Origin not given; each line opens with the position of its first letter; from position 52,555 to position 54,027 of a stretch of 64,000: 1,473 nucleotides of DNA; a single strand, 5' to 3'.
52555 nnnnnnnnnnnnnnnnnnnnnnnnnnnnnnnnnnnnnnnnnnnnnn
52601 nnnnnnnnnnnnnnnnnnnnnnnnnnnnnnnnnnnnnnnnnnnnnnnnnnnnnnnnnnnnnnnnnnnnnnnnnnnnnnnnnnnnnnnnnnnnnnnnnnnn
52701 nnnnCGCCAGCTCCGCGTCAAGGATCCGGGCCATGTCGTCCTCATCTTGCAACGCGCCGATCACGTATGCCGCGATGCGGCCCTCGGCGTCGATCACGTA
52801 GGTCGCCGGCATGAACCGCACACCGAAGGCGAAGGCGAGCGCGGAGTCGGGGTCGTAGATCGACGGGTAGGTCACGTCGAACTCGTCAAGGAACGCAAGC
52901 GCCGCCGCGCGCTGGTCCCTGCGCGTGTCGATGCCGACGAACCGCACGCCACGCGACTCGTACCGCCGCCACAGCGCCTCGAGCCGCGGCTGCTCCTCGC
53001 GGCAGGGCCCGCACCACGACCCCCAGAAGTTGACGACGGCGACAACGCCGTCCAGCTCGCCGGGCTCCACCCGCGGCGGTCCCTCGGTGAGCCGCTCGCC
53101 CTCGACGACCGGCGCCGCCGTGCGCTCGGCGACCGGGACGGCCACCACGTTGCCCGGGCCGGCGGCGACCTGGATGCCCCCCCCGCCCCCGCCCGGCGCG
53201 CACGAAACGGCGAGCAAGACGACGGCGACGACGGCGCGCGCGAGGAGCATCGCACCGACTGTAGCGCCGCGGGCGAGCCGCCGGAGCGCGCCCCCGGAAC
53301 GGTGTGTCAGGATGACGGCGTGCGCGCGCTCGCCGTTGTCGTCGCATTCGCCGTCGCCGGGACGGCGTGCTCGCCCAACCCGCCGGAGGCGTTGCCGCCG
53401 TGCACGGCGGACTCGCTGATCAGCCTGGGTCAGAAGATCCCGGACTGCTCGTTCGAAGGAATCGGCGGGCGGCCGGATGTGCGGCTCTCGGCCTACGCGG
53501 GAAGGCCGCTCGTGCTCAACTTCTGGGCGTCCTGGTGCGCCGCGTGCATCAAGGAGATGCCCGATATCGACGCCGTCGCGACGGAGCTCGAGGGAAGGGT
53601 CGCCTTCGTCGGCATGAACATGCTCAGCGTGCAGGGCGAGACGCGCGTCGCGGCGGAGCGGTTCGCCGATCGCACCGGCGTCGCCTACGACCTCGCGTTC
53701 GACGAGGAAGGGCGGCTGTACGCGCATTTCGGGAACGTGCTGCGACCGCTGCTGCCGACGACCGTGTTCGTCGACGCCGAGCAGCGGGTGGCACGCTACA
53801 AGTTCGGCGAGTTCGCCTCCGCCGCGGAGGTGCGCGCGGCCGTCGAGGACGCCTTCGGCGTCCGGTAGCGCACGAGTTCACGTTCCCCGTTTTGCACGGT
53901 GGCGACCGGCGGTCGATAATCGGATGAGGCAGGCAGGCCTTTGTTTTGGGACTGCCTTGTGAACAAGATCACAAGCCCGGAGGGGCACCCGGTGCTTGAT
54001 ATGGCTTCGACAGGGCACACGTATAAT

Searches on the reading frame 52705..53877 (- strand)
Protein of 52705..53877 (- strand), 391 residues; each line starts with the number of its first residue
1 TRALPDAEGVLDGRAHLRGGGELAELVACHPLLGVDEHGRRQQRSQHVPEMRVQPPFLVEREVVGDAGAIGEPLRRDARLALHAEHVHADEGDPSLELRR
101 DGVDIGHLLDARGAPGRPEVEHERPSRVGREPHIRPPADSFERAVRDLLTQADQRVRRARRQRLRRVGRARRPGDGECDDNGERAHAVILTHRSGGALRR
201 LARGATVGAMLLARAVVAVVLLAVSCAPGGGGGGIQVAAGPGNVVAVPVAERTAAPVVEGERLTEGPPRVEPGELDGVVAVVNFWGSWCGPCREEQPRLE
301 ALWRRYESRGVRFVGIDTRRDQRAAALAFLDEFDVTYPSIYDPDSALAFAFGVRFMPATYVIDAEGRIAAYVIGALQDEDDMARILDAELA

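Call 38: search_protein_families(library=pfam, proteins=[window:52705-53877:-], max_evalue=0.0001)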
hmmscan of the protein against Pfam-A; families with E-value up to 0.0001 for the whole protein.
window:52705-53877:- (391 aa): 5 families
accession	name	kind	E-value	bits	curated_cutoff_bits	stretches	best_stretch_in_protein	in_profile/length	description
PF08534.16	Redoxin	-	6.3e-19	68.7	26.6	1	254-383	5-145/148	Redoxin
PF00578.27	AhpC-TSA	-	2.9e-17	63.2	26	1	274-370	22-123/124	AhpC/TSA family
PF00085.26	Thioredoxin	-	8.5e-09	35.8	23.5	1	280-325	21-65/103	Thioredoxin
PF13905.12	Thioredoxin_8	-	1.8e-06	28.7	27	1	279-368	3-94/94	Thioredoxin-like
PF13098.12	Thioredoxin_2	-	5e-05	24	27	1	279-385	7-103/104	Thioredoxin-like domain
